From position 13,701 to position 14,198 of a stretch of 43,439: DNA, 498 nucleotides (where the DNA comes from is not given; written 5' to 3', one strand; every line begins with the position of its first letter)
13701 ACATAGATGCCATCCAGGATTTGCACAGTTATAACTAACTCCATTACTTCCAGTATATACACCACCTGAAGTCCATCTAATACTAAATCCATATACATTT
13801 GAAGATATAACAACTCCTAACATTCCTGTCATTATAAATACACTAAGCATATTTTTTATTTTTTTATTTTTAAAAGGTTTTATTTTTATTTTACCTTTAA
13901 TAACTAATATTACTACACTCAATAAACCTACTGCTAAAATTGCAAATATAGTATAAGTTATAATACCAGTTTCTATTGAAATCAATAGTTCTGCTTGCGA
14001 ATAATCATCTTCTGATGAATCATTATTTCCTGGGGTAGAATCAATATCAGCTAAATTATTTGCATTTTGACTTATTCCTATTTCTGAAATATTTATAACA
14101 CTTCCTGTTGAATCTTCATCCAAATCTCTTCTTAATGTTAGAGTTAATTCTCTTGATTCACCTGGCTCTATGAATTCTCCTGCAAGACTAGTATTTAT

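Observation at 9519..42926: Three tandem, diverged copies of a fixed two-gene giant surface-protein cassette (A then B)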

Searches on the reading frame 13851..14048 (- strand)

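Call 57: search_protein_families(library=ncbifam, proteins=[window:13851-14048:-], max_evalue=10)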
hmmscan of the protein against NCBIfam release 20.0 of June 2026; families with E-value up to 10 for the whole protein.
seq(66 aa): 1 family
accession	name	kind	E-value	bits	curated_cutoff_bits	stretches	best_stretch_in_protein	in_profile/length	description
NF041475.1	membrane_YoaI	equivalog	3.6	7.7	45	1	25-48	7-30/34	small membrane protein YoaI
